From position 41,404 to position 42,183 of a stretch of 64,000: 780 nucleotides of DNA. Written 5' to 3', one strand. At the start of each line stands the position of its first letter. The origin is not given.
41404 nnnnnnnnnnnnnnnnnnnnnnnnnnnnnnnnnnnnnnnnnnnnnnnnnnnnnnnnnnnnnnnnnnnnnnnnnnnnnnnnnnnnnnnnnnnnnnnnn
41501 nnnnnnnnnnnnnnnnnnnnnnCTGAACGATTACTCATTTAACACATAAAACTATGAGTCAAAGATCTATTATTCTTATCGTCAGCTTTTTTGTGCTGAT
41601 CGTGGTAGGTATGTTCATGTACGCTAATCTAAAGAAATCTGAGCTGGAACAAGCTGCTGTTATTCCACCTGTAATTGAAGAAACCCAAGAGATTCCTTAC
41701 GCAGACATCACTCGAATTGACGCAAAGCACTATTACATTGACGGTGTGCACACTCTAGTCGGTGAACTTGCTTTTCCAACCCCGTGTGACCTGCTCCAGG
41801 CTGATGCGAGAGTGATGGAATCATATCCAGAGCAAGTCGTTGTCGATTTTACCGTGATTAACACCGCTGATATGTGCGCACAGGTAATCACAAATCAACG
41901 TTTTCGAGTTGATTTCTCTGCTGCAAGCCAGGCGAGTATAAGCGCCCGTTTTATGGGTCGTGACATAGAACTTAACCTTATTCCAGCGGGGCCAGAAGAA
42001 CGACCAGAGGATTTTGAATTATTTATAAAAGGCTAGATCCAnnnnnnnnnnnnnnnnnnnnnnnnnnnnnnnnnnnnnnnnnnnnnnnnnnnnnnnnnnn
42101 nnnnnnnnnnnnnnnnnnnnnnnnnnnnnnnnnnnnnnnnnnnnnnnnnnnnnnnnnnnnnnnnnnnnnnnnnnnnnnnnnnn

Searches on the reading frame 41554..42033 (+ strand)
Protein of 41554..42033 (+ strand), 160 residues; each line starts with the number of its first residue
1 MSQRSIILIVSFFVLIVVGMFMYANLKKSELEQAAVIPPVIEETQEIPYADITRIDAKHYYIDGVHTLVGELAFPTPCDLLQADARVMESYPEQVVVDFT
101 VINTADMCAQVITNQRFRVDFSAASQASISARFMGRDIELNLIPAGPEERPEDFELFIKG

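Call 3: search_protein_families(library=pfam, proteins=[window:41554-42033:+], max_evalue=0.1)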
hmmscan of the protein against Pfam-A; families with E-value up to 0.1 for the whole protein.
window:41554-42033:+ (160 aa): 2 families
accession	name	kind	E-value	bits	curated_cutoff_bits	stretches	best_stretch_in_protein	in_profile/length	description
PF15117.11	UPF0697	-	0.063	13.8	27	0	13-51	23-61/98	Uncharacterised protein family UPF0697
PF17255.8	EbsA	-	0.099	13.4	25.9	0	3-58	41-93/133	EbsA-like protein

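Call 38: find_homologous_proteins(query=window:41554-42033:+, max_evalue=0.001)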
Query window:41554-42033:+ (160 aa): 906 proteins with E <= 0.001 among 928 candidates; the best 120 are listed.
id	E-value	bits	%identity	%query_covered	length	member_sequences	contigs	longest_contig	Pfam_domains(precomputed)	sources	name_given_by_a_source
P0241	5.6e-85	301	100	87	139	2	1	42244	-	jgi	-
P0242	6.3e-79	281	89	88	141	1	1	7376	-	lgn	-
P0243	4.0e-73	262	75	100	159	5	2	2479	-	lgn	-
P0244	9.7e-71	255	74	100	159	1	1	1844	-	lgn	-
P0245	8.5e-70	252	74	100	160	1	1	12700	-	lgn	-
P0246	5.9e-69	249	72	100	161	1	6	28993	-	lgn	-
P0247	6.6e-69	249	71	100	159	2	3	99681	-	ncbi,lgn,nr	ncbi:MAG: hypothetical protein KBC35_00270 [Candidatus Pacebacteria bacterium]|nr:hypothetical prote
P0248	5.4e-68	246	73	100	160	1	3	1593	-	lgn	-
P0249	8.3e-68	245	73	100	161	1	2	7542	-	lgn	-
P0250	5.0e-66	239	71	100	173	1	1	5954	-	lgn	-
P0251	8.9e-66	239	70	100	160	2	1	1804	-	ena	-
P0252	2.6e-65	237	67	100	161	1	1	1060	-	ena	-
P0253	3.1e-65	237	67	100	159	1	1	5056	-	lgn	-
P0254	3.8e-65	236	66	100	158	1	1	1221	-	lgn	-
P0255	1.1e-64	235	69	100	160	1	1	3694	-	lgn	-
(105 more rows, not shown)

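Call 45: predict_structure(alignment_id=A2)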
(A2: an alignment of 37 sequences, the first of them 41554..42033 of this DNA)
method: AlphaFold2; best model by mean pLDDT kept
length: 160 residues; sequences in the alignment: 37
mean_pLDDT: 86.6   pTM: 0.64
mean pLDDT of the five models: 86.6, 85.5, 85.2, 81.6, 81.5
residues with pLDDT >= 90: 85; 70-90: 54; 50-70: 20; < 50: 1
segments of 3 or more residues with pLDDT < 50: none
pLDDT, mean of each block of 10 residues (from residue 1): 89 96 86 63 74 95 94 88 90 91 81 91 93 95 90 69
secondary structure, 60 per line:
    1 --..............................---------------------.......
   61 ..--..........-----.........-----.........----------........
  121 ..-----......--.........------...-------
elements in order: H3-32 E54-62 E65-74 E80-88 E94-102 E113-122 E128-133 E136-144

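Call 48: fold_search(model_id=the predicted structure, library=pdb)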
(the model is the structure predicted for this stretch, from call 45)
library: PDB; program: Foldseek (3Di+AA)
matches with E <= 10: 261; with E <= 0.001: 0
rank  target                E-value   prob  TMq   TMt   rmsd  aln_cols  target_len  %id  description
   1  1xl4_A                4.8e-01  0.10  0.18  0.12  10.5        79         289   16  Intermediate gating structure 1 of the inwardly rectifying K+ channel KirBac3.1 (released 2004-12-07)
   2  9ec0_C                4.8e-01  0.06  0.14  0.10  10.1        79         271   16  Structure of the CARMIL dimer bound to Capping Protein (released 2026-01-21)
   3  2wlj_A                6.8e-01  0.08  0.19  0.12  10.4        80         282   16  Potassium channel from Magnetospirillum magnetotacticum (released 2010-06-09)
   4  7zdz_B                7.7e-01  0.08  0.16  0.10  13.7       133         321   15  Cryo-EM structure of the human inward-rectifier potassium 2.1 channel (Kir2.1) (released 2022-09-28)
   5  1xl4_B                7.7e-01  0.06  0.17  0.11  10.5        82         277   16  Intermediate gating structure 1 of the inwardly rectifying K+ channel KirBac3.1 (released 2004-12-07)
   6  6o9u                  7.7e-01  0.06  0.17  0.11  11.5        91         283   19  KirBac3.1 at a resolution of 2 Angstroms (released 2020-05-27)
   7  7usl_C                8.1e-01  0.08  0.19  0.06  18.4        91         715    9  Integrin alphaM/beta2 ectodomain in complex with adenylate cyclase toxin RTX751 and M1F5 Fab (released 2022-08-17)
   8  7mjp_C                8.6e-01  0.08  0.19  0.11  10.6        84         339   11  Vascular KATP channel: Kir6.1 SUR2B propeller-like conformation 2 (released 2021-10-13)
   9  2wlo_B                9.2e-01  0.07  0.17  0.11  10.6        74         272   18  POTASSIUM CHANNEL FROM MAGNETOSPIRILLUM MAGNETOTACTICUM (released 2010-06-23)
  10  3auw_B                9.7e-01  0.05  0.18  0.17  12.9        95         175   12  Cytoplasmic domain of inward rectifier potassium channel Kir3.2 in complex with cadmium (released 2011-10-05)
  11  2wlm_A                1.1e+00  0.06  0.16  0.11  10.5        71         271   18  POTASSIUM CHANNEL FROM MAGNETOSPIRILLUM MAGNETOTACTICUM (released 2010-06-09)
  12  2wlh                  1.2e+00  0.06  0.17  0.11  10.6        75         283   17  POTASSIUM CHANNEL FROM MAGNETOSPIRILLUM MAGNETOTACTICUM (released 2010-06-09)
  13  6z9c                  1.2e+00  0.05  0.15  0.11  14.2        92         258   10  Structure of human POLDIP2, a multifaceted adaptor protein in metabolism and genome stability (released 2020-06-17)
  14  9y9m_Y                1.2e+00  0.04  0.13  0.09  10.3        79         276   18  Capping protein bound to the barbed end of cofilactin (released 2026-03-04)
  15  9wsc                  1.2e+00  0.03  0.18  0.14  15.9       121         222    8  Crystal structure of PcNLP485 effector protein from P.capsici (released 2025-10-15)
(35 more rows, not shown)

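Call 53: search_protein_families(library=ncbifam, proteins=[window:41554-42033:+], max_evalue=0.01)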
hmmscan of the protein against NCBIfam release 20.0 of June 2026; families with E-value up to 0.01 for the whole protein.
window:41554-42033:+ (160 aa): 0 families
